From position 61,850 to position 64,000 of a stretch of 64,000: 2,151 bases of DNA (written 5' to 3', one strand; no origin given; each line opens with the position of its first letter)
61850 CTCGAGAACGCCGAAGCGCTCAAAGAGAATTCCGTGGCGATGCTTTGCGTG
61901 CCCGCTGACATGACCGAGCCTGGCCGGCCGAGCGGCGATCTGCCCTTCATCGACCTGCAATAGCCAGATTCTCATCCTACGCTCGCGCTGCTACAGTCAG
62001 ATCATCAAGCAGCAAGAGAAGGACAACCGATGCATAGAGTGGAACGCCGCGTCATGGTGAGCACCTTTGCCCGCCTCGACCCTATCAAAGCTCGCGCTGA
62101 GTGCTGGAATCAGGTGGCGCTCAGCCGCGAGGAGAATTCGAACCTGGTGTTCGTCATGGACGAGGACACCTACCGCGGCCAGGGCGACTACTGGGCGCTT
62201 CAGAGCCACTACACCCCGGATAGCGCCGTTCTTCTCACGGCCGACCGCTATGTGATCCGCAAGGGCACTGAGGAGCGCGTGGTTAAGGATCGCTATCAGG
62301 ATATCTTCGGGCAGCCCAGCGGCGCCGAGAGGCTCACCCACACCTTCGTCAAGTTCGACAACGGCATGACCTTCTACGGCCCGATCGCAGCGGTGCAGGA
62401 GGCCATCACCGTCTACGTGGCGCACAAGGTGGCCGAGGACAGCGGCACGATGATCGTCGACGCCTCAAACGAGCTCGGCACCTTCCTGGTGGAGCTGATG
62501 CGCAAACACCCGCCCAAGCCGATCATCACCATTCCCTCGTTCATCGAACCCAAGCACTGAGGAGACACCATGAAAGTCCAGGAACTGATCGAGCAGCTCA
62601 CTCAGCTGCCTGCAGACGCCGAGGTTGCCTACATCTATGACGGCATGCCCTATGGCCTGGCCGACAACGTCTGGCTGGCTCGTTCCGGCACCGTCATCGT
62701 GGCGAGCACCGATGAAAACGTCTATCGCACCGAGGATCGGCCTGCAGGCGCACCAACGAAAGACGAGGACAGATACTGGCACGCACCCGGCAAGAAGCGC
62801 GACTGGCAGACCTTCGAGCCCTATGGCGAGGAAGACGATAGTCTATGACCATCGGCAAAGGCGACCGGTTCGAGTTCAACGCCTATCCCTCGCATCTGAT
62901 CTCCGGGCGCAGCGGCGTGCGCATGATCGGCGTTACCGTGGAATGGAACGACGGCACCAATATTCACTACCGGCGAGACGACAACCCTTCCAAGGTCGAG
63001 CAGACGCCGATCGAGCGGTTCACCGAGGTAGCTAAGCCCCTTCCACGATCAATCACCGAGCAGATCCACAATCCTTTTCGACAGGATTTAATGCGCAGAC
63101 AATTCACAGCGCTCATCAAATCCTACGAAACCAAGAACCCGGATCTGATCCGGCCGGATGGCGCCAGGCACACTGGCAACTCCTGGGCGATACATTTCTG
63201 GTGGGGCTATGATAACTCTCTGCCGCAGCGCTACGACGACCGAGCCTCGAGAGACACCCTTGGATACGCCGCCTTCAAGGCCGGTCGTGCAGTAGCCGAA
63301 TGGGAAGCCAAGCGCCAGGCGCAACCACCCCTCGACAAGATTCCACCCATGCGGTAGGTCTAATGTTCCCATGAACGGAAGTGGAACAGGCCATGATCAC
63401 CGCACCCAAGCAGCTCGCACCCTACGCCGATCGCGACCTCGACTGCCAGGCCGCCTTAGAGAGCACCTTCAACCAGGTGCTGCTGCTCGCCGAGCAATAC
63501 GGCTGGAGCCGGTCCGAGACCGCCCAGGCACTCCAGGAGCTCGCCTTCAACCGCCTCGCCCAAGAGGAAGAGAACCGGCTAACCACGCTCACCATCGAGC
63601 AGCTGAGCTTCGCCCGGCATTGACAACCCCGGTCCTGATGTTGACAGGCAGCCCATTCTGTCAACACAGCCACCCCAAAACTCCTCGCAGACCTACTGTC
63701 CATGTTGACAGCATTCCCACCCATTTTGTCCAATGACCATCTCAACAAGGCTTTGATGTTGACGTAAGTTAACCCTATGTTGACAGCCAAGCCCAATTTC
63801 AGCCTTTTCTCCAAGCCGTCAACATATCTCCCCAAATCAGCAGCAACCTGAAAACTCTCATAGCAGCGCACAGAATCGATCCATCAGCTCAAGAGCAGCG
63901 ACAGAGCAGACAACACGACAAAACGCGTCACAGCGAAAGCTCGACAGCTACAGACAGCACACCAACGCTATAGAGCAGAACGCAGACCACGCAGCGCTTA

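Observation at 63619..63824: Iteron-like array of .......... repeats (4 direct, 2 inverted) in a non-coding stretch at the window end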

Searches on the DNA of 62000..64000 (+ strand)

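Call 7: search_dna_similar(query=window:62000-64000:+, collection=phages, mode=near, max_rows=30)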
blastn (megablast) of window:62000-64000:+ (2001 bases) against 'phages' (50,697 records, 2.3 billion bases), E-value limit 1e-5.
Records with a match: 7; places in all: 7; records where one place covers at least 80% of the query: 2.
Best place of each record, by identity: >=99% 2; 80-90% 2; 60-80% 3.
By first word of the organism name: Rhizobium 7.
By host as written in the record: Rhizobium etli CFN42 2; Rhizobium etli Y2_11 1; Rhizobium etli Y2_17 1; Rhizobium phaseoli N1_15 1; Rhizobium phaseoli N2_6 1; Rhizobium phaseoli N1_10 1.
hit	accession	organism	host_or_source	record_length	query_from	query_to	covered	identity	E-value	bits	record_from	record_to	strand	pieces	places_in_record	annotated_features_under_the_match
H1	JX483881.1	Rhizobium phage RHEph10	Rhizobium etli CFN42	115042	1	2001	100%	100.0%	0e+0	3696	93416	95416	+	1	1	hypothetical protein (x4)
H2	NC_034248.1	Rhizobium phage RHEph10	Rhizobium etli CFN42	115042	1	2001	100%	100.0%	0e+0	3696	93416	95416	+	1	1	hypothetical protein (x4)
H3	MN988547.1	Rhizobium phage RHph_Y2_11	Rhizobium etli Y2_11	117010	1332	2001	33%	87.5%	8e-112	759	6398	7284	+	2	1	hypothetical protein (x2)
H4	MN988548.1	Rhizobium phage RHph_Y2_17_1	Rhizobium etli Y2_17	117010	1332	2001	33%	87.5%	8e-112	759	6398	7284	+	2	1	hypothetical protein (x2)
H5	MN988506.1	Rhizobium phage RHph_N1_15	Rhizobium phaseoli N1_15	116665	1332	2001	33%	77.9%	4e-105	388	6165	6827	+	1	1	hypothetical protein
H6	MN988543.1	Rhizobium phage RHph_N2_6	Rhizobium phaseoli N2_6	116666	1332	2001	33%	77.9%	4e-105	388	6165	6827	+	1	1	hypothetical protein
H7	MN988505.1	Rhizobium phage RHph_N1_10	Rhizobium phaseoli N1_10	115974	1332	2001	33%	77.9%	4e-105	388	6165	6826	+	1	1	hypothetical protein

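Call 19: get_annotated_region(hit=H3, flank=7000)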
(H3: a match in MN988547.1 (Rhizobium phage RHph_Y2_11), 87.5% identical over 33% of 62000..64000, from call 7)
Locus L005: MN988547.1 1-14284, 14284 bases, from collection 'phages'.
description: Rhizobium phage RHph_Y2_11, complete genome.
organism: Rhizobium phage RHph_Y2_11 (NCBI taxid 2509589)
taxonomy: Viruses; Duplodnaviria; Heunggongvirae; Uroviricota; Caudoviricetes
host: Rhizobium etli Y2_11; source: agricultural lands; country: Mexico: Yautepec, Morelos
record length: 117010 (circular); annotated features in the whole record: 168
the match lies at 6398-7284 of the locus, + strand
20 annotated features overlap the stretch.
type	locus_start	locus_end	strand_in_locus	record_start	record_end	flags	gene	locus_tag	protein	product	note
CDS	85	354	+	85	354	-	-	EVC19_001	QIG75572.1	hypothetical protein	-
CDS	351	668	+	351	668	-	-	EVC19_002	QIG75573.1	hypothetical protein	-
CDS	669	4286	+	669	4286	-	-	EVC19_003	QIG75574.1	pectin lyase fold domain-containing protein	-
CDS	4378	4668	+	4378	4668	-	-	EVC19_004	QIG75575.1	hypothetical protein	-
CDS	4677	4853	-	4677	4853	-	-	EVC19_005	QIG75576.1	hypothetical protein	-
CDS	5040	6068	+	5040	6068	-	-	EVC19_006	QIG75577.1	ATP-dependent DNA ligase protein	GO_function: GO:0003910 - DNA ligase (ATP) activity; GO_function: GO:0005524 - ATP binding; GO_process: GO:0006281 - ...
CDS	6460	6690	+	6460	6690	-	-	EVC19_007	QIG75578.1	hypothetical protein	-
CDS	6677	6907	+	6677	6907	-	-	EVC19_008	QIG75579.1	hypothetical protein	-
CDS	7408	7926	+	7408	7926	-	-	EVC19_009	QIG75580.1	hypothetical protein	-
CDS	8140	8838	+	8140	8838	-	-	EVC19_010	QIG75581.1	hypothetical protein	-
CDS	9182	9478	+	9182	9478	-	-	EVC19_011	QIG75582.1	hypothetical protein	-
CDS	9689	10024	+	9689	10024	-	-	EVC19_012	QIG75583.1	hypothetical protein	-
CDS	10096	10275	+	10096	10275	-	-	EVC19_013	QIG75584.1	hypothetical protein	-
CDS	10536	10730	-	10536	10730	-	-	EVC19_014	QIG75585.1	hypothetical protein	-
CDS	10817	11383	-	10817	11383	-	-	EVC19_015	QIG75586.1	hypothetical protein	-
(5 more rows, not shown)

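Call 22: get_annotated_region(hit=H5, flank=3000)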
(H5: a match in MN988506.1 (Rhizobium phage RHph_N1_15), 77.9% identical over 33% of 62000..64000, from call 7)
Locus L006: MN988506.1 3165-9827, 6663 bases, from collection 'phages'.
description: Rhizobium phage RHph_N1_15, complete genome.
organism: Rhizobium phage RHph_N1_15 (NCBI taxid 2509741)
taxonomy: Viruses; Duplodnaviria; Heunggongvirae; Uroviricota; Caudoviricetes
host: Rhizobium phaseoli N1_15; source: agricultural lands; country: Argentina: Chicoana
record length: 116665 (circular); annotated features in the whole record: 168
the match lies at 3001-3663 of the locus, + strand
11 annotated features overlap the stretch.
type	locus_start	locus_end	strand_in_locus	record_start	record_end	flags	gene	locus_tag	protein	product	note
CDS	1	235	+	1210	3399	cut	-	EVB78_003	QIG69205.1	hypothetical protein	-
CDS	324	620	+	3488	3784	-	-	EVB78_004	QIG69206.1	hypothetical protein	-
CDS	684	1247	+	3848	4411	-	-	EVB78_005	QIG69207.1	hypothetical protein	-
CDS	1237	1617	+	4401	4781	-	-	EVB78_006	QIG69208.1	hypothetical protein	-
CDS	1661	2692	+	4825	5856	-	-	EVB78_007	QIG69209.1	ATP-dependent DNA ligase protein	GO_function: GO:0003910 - DNA ligase (ATP) activity; GO_function: GO:0005524 - ATP binding; GO_process: GO:0006281 - ...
CDS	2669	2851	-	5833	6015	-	-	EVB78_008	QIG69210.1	hypothetical protein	-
CDS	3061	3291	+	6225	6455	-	-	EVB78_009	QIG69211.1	hypothetical protein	-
CDS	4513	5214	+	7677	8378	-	-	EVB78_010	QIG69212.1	hypothetical protein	-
CDS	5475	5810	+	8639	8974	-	-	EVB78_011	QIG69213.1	hypothetical protein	-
CDS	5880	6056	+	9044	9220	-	-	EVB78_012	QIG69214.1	hypothetical protein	-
CDS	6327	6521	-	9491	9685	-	-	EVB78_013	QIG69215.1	hypothetical protein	-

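Call 34: search_rna_families(sources=[L001, L006, L007, L009, L008], threshold=evalue, max_evalue=1)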
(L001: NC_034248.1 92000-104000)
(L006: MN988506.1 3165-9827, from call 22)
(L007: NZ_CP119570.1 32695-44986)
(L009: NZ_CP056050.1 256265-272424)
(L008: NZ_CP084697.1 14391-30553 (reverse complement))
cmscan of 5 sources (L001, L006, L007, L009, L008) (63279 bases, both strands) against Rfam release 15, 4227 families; matches with E-value up to 1: 10.
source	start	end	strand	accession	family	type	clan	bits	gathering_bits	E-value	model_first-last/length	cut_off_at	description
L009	3417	3526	-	RF02345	ar15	Gene; sRNA;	CL00108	114.4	40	2.1e-23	1-112/112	no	Alphaproteobacterial ar15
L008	11065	11151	+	RF00005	tRNA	Gene; tRNA;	CL00001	62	29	4.8e-11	1-71/71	no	tRNA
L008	935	1021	+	RF00005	tRNA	Gene; tRNA;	CL00001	37.4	29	0.00029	1-71/71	no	tRNA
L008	11100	11151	-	RF04351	Plastid-psbl-rps4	Cis-reg;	-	32.1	68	0.0077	1-53/53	no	Plastid-psbl-rps4 3UTR RNA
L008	970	1021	-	RF04351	Plastid-psbl-rps4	Cis-reg;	-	31.7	68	0.0099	1-53/53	no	Plastid-psbl-rps4 3UTR RNA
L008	11058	11176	+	RF02223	sX4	Gene; sRNA;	-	31.1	70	0.011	1-167/167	no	Proteobacterial sRNA sX4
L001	999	1059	-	RF01676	P31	Gene; sRNA;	-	29.9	40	0.15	1-82/82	no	Pseudomonas sRNA P31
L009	8893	8967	+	RF04109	mir-1305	Gene; miRNA;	-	29.8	63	0.13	1-83/83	no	mir-1305 microRNA precursor family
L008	921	1037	+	RF02223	sX4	Gene; sRNA;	-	25.9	70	0.21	1-167/167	no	Proteobacterial sRNA sX4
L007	6901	6997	-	RF00688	MIR394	Gene; miRNA;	-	25.7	60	0.73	1-109/109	no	MIR394 microRNA precursor family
